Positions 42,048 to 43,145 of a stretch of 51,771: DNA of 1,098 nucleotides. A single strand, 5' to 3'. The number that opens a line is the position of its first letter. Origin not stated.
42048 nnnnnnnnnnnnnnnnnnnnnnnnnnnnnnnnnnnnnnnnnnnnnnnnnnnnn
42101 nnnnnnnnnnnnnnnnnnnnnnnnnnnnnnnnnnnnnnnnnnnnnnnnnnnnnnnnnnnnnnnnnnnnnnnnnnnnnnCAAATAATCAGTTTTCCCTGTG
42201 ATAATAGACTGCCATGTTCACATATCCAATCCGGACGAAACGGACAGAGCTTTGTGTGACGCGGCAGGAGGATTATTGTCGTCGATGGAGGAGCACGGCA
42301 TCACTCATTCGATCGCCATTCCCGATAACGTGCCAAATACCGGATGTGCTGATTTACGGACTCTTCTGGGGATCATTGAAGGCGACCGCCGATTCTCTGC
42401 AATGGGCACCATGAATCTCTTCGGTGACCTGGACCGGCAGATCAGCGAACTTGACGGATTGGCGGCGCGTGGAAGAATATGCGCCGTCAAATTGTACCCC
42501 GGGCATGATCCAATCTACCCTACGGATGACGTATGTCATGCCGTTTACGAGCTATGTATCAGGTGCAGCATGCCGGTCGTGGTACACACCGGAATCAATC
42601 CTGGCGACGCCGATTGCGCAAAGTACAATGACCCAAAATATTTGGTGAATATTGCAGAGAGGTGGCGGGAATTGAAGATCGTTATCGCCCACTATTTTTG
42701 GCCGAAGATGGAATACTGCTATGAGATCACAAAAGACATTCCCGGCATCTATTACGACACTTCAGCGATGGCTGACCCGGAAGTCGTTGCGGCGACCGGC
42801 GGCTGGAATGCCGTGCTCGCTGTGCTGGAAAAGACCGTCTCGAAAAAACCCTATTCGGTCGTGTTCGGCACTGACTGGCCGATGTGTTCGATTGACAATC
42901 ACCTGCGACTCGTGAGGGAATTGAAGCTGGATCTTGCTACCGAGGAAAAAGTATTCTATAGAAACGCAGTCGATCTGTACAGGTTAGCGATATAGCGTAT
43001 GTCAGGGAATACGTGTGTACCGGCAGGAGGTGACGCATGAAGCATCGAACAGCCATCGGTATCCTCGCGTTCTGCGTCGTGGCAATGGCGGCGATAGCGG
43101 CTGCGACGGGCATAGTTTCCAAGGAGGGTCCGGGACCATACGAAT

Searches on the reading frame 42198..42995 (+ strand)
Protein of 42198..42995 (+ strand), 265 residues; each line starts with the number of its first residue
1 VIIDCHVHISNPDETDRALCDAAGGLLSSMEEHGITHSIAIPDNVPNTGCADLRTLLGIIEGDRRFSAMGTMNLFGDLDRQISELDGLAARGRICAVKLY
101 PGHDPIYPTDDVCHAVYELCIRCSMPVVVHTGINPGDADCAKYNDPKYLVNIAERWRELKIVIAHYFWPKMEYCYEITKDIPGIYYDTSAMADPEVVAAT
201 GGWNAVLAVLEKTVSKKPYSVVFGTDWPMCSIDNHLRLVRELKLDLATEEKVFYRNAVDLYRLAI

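Call 72: search_protein_families(library=pfam, proteins=[window:42198-42995:+], max_evalue=0.00001)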
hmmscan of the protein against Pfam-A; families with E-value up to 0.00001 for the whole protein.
window:42198-42995:+ (265 aa): 1 family
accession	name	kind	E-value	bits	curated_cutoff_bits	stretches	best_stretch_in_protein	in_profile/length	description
PF04909.20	Amidohydro_2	-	1.2e-19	71.6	26.4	1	81-263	94-289/289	Amidohydrolase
